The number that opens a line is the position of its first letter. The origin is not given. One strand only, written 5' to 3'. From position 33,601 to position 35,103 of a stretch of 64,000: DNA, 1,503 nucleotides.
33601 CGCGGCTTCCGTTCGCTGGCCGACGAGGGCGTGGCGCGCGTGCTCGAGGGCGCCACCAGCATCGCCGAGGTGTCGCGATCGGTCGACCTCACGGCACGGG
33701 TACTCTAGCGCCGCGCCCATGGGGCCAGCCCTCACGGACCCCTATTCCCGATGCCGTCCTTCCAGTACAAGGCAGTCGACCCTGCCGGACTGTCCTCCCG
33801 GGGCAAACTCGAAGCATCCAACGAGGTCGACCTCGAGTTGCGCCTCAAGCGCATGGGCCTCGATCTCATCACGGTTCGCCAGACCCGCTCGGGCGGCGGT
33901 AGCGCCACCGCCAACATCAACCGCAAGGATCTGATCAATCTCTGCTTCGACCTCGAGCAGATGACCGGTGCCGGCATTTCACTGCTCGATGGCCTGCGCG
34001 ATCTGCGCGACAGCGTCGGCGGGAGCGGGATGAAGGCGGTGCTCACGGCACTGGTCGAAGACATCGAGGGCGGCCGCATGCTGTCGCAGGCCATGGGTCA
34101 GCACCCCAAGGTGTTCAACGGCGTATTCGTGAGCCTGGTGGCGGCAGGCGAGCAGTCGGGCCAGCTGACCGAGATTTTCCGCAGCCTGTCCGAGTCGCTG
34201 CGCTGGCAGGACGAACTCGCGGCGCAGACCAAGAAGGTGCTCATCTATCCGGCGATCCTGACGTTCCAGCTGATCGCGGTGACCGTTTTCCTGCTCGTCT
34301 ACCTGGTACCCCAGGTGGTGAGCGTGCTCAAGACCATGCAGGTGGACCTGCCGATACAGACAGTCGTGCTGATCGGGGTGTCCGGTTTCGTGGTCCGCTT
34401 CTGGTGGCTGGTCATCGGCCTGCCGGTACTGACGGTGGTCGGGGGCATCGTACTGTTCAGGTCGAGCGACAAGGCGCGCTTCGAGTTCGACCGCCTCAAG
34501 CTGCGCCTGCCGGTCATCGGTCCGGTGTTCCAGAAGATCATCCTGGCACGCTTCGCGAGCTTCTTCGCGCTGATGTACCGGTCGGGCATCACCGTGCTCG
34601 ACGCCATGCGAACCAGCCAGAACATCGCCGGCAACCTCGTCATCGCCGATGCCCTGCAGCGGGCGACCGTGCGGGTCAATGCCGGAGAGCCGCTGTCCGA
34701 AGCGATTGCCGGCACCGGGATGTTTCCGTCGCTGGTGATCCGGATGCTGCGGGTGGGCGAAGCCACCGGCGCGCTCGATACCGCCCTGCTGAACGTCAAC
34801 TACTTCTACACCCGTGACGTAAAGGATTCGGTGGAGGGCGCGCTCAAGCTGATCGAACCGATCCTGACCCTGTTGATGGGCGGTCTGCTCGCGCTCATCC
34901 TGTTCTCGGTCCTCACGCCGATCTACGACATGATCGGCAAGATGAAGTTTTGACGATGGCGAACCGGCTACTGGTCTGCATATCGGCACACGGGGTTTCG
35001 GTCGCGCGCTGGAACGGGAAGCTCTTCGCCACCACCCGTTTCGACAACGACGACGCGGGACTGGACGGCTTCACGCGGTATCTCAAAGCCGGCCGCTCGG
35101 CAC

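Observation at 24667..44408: Atypical MSH/T2SS-like type IV filament locus (~19.7 kb, 17 genes) sitting in the conserved mla | kdsD-lpt-rpoN junction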

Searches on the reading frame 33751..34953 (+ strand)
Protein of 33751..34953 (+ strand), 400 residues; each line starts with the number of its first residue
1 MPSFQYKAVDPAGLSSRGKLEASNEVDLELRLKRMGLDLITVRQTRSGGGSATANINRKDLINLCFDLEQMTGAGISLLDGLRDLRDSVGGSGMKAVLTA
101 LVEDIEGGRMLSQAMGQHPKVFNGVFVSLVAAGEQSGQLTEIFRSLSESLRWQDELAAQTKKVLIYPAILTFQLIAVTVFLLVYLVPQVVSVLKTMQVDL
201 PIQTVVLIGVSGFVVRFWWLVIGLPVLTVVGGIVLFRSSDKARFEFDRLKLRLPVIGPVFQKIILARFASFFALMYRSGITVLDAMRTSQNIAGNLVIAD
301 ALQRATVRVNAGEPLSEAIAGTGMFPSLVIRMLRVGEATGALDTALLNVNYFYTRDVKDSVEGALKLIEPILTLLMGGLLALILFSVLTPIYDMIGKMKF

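Call 5: search_protein_families(library=pfam, proteins=[window:33751-34953:+], max_evalue=0.01)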
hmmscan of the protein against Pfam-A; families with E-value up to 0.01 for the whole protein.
window:33751-34953:+ (400 aa): 1 family
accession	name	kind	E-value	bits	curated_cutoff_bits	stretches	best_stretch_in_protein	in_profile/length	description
PF00482.28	T2SSF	-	9.9e-46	155.2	25.2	2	268-390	1-125/125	Type II secretion system (T2SS), protein F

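Call 7: search_protein_families(library=ncbifam, proteins=[window:33751-34953:+], max_evalue=0.01)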
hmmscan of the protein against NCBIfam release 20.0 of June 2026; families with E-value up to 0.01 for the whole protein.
window:33751-34953:+ (400 aa): 6 families
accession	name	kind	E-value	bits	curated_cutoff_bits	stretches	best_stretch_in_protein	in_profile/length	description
TIGR02120.1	GspF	equivalog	4.2e-93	312.8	424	1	4-394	1-397/401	type II secretion system inner membrane protein GspF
NF052607.1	T4PiliAsmPilCThrm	equivalog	3.3e-74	250.4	700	1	1-398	1-404/406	type IV pilus assembly protein PilC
NF052606.1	T4PiliAsmPilCMyx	equivalog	1.6e-67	228.1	700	1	2-398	20-418/419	type IV pilus assembly protein PilC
NF047826.1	T3SSXpsF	equivalog_domain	1.9e-58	198.2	650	1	1-396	1-402/405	type II secretion system protein XpsF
NF007861.0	PRK10573.1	equivalog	8.5e-57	193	401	1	4-394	7-394/401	protein transport protein HofC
NF041012.2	T4P_ComGB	equivalog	4.6e-36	124.8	240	1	62-395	4-331/332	competence type IV pilus assembly protein ComGB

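Call 9: find_encoding_contigs(protein=window:33751-34953:+, flank=10000, max_places=6)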
Protein window:33751-34953:+ (400 aa): 13 contigs read that carry it; 6 places shown.
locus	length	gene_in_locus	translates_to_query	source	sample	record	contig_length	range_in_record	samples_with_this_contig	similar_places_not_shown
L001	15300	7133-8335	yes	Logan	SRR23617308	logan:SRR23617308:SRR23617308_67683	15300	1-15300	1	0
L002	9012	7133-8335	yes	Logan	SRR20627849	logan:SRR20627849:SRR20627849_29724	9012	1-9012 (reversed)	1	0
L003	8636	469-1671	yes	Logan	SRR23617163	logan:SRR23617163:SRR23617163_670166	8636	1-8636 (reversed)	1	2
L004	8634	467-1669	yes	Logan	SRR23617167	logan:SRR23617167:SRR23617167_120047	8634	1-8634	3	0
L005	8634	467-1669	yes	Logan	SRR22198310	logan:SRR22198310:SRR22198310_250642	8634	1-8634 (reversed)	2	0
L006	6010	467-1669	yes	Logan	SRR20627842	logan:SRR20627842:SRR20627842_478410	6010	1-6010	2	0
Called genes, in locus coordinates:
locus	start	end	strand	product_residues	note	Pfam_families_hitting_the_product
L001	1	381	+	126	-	?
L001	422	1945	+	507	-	PF13191:AAA_16 (weak), PF13401:AAA_22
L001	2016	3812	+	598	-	PF07660:STN (faint), PF07655:Secretin_N_2, PF00263:Secretin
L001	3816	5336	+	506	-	PF13432:TPR_16 (faint), PF13181:TPR_8 (faint), PF13428:TPR_14 (faint), PF14559:TPR_19 (weak), PF13431:TPR_17 (faint), PF00515:TPR_1 (faint)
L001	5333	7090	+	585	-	PF05157:MshEN, PF00437:T2SSE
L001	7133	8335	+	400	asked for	PF28597:T2SSF_N, PF00482:T2SSF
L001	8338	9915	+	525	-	-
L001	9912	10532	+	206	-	-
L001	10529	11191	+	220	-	-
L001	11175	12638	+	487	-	-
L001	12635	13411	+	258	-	PF07963:N_methyl (weak)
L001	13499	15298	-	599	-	?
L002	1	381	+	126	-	?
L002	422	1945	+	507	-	PF13191:AAA_16 (weak), PF13401:AAA_22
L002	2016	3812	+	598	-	PF07660:STN (faint), PF07655:Secretin_N_2, PF00263:Secretin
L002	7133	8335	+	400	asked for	PF28597:T2SSF_N, PF00482:T2SSF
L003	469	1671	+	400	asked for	PF28597:T2SSF_N, PF00482:T2SSF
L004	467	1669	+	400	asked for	PF28597:T2SSF_N, PF00482:T2SSF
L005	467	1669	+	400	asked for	PF28597:T2SSF_N, PF00482:T2SSF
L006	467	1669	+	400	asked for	PF28597:T2SSF_N, PF00482:T2SSF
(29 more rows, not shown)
